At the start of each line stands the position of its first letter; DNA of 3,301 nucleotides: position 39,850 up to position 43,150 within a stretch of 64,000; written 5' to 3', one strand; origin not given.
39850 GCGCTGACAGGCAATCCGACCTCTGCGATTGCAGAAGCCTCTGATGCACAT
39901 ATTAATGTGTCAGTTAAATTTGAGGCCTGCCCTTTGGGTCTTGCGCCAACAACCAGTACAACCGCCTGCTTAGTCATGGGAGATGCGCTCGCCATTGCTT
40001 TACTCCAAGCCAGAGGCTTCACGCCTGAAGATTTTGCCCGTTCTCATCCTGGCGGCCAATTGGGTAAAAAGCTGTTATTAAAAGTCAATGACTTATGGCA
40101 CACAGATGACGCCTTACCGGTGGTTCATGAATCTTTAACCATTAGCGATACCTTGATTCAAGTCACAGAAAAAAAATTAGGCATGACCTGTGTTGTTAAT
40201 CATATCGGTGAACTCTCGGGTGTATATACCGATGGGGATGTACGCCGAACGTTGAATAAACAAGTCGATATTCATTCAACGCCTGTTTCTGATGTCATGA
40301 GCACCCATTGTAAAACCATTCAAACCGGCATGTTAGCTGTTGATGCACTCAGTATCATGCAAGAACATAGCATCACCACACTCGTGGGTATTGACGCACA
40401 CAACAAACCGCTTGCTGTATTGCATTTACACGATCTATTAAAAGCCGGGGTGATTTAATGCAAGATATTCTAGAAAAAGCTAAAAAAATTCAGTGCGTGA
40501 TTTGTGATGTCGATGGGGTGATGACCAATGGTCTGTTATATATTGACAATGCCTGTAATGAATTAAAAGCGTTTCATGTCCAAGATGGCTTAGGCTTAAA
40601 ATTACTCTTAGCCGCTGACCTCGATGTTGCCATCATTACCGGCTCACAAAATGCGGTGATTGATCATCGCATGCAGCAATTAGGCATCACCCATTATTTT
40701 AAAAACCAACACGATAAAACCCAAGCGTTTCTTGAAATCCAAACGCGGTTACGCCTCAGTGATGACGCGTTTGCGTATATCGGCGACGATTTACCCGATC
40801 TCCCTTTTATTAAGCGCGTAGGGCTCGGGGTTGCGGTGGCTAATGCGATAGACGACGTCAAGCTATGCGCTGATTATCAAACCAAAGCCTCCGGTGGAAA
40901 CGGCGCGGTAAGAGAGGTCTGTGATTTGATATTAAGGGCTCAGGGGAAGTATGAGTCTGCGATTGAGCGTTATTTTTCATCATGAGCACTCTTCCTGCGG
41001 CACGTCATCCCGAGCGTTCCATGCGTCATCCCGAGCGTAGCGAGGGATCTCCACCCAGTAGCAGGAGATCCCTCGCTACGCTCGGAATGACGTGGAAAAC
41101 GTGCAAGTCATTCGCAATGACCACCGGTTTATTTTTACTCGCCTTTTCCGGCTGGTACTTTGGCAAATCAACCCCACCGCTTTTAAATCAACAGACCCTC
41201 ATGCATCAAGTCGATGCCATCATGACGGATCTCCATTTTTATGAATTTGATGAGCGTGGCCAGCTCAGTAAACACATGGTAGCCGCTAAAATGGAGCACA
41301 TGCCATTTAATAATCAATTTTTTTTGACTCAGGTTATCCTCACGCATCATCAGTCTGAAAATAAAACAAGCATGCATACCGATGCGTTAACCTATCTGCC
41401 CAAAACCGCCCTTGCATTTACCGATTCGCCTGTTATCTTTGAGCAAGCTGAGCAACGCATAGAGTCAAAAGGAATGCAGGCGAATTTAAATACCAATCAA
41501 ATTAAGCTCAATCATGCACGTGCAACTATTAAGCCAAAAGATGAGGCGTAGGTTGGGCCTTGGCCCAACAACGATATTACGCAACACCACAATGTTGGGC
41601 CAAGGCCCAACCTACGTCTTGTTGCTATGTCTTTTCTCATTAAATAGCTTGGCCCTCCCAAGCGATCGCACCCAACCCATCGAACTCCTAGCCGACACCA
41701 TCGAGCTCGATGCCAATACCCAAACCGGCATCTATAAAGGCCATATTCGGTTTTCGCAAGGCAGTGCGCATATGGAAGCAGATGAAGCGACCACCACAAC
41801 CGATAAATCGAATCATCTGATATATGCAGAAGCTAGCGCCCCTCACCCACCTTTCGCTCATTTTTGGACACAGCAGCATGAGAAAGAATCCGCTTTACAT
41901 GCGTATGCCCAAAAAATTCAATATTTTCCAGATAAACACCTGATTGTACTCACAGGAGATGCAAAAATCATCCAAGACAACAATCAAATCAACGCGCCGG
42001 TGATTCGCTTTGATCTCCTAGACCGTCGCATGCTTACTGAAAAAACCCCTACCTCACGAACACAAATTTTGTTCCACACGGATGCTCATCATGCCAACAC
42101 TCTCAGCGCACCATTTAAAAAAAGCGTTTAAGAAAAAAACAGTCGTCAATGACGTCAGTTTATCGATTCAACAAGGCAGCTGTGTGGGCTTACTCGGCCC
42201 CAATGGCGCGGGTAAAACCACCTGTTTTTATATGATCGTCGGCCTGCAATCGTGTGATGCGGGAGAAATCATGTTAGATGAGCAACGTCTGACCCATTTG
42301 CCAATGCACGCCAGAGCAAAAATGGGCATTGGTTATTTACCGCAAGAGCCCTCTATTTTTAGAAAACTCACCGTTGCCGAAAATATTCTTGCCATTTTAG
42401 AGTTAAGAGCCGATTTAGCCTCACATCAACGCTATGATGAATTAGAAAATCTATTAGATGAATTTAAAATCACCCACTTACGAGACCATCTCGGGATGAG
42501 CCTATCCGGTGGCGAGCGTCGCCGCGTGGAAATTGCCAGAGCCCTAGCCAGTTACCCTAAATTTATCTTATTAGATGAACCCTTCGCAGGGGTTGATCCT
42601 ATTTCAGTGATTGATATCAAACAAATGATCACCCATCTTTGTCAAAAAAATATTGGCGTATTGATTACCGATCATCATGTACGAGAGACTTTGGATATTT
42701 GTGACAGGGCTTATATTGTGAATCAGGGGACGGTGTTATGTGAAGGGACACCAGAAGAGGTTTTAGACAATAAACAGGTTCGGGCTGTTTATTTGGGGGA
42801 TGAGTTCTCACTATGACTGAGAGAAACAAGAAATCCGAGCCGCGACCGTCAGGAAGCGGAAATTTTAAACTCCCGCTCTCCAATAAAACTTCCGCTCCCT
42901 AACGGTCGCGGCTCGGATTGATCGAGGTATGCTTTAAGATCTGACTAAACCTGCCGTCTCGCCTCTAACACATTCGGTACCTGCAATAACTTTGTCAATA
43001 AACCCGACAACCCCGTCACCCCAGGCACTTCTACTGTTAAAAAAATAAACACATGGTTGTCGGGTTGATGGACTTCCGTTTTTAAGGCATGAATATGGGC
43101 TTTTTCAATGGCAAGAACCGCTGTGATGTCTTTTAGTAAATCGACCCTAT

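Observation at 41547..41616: B-family palindrome forms the lptC/lptA junction, supplying the lptC stop codon and probably the lptA start and first signal-peptide codons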

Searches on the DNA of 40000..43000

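Call 45: search_rna_families(source=window, start=40000, end=43000, threshold=evalue, max_evalue=1)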
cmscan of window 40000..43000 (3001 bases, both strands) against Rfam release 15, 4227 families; matches with E-value up to 1: 10.
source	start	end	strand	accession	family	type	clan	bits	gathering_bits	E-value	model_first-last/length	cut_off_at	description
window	41016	41098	-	RF03857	mir-3129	Gene; miRNA;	-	48.7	90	2.7e-08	1-82/82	no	mir-3129 microRNA precursor family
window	41547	41616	-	RF03306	mir-3923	Gene; miRNA;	-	46.6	94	4.6e-07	1-83/83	no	mir-3923 microRNA precursor family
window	41547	41616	+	RF03306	mir-3923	Gene; miRNA;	-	44.8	94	1.3e-06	1-83/83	no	mir-3923 microRNA precursor family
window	41016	41098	-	RF00958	mir-498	Gene; miRNA;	-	43.5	85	1.2e-06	1-85/85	no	mir-498 microRNA precursor family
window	41024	41092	-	RF03889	mir-4776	Gene; miRNA;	-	41.8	97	4.2e-06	1-80/80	no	mir-4776 microRNA precursor family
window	41544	41619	+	RF03694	mir-266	Gene; miRNA;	-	34.9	80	0.00025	1-83/83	no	mir-266 microRNA precursor family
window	42835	42915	-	RF01010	mir-632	Gene; miRNA;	-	29.7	67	0.027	1-84/84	no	mir-632 microRNA precursor family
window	41525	41644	+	RF00834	mir-268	Gene; miRNA;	-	25.9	47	0.086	1-89/89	no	mir-268 microRNA precursor family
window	41032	41084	+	RF03481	mir-9014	Gene; miRNA;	-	20.3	63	0.91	1-88/88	no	mir-9014 microRNA precursor family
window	41029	41133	-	RF02505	Atu_L6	Gene; sRNA;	-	19.3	100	0.31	1-124/124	no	Rhizobiales sRNA Atu_L6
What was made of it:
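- On Any curated structured RNA family (Rfam 15): The only matches are to miRNA-precursor models at about half their gathering score, which reflects generic long hairpins (call 45).
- Tried and rejected: Rfam gave only sub-threshold miRNA-like hairpin hits (call 45).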

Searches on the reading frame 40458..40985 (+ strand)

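Call 10: search_protein_families(library=pfam, proteins=[window:40458-40985:+])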
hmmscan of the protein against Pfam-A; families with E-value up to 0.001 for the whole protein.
window:40458-40985:+ (175 aa): 3 families
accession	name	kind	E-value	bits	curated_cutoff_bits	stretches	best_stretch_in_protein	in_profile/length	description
PF08282.18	Hydrolase_3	-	4.6e-11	43.4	20.9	1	81-149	182-250/255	haloacid dehalogenase-like hydrolase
PF00702.32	Hydrolase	-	2.1e-07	31.9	26.4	1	48-122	108-191/191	haloacid dehalogenase-like hydrolase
PF13419.12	HAD_2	-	0.00018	22.1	23.8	1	47-126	88-176/178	Haloacid dehalogenase-like hydrolase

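Call 11: search_protein_families(library=ncbifam, proteins=[window:40458-40985:+])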
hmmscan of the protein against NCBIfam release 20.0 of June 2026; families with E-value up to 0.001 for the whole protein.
window:40458-40985:+ (175 aa): 14 families
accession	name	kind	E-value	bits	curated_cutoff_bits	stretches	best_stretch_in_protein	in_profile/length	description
NF007019.0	PRK09484.1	equivalog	3.6e-60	202.8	208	1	2-168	16-182/187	3-deoxy-manno-octulosonate-8-phosphatase KdsC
TIGR01670.1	KdsC-phosphatas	subfamily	1.8e-44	151.4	106.95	1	12-163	2-153/154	3-deoxy-D-manno-octulosonate 8-phosphate phosphatase, YrbI family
TIGR02726.1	phenyl_P_delta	equivalog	1e-43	149.5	281.95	1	5-169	1-165/169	phenylphosphate carboxylase subunit delta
NF058599.1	KDN-9-PPhBT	equivalog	2.1e-32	112.4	180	1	12-160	3-151/152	3-deoxy-D-glycero-D-galacto-nonulopyranosonate 9-phosphatase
NF002245.0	PRK01158.1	equivalog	6.5e-14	51.8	198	1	79-154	150-225/233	phosphoglycolate phosphatase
TIGR01487.1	Pglycolate_arch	equivalog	4.8e-12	46.2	122.75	1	79-151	140-212/215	phosphoglycolate phosphatase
TIGR01662.1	HAD-SF-IIIA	subfamily_domain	4.2e-11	43.1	44.6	1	13-125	2-135/141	HAD-IIIA family hydrolase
TIGR00099.1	Cof-subfamily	subfamily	1.2e-08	34.8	137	1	83-145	185-247/256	Cof-type HAD-IIB family hydrolase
TIGR01482.1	SPP-subfamily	subfamily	4.5e-08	32.9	107.15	1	79-156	142-219/225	sucrose-phosphate phosphatase subfamily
NF007806.0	PRK10513.1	equivalog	1.6e-07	31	273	1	82-152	192-262/270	sugar-phosphatase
NF007821.0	PRK10530.1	equivalog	0.00026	20.3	274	0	103-144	217-257/272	pyridoxal phosphatase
TIGR01511.1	ATPase-IB1_Cu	subfamily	0.00035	19.6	397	0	48-139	379-465/542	copper-translocating P-type ATPase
TIGR01484.1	HAD-SF-IIB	subfamily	0.00051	20.2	41.8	0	79-127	173-221/221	HAD-IIB family hydrolase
TIGR01525.1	ATPase-IB_hvy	subfamily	0.00097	18.1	346.25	0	52-139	401-488/560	heavy metal translocating P-type ATPase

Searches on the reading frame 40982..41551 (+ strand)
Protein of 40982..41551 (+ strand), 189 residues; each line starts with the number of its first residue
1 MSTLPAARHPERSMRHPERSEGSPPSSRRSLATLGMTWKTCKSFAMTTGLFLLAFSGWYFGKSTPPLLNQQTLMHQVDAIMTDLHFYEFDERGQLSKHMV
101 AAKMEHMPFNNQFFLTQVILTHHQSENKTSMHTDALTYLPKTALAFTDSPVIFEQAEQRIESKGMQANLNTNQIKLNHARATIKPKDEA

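Call 10: search_protein_families(library=pfam, proteins=[window:40982-41551:+])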
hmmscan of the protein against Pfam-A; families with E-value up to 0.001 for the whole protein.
window:40982-41551:+ (189 aa): 1 family
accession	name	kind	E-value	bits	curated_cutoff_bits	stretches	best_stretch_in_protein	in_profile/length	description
PF06835.18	LptC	-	4.6e-22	78.9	21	2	123-181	113-172/175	Lipopolysaccharide-assembly, LptC-related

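Call 11: search_protein_families(library=ncbifam, proteins=[window:40982-41551:+])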
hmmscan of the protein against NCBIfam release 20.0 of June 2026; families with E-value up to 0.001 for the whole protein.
window:40982-41551:+ (189 aa): 1 family
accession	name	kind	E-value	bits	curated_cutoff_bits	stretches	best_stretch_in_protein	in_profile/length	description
TIGR04409.1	LptC_YrbK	equivalog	1.3e-23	83.4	38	2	46-130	5-90/180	LPS export ABC transporter periplasmic protein LptC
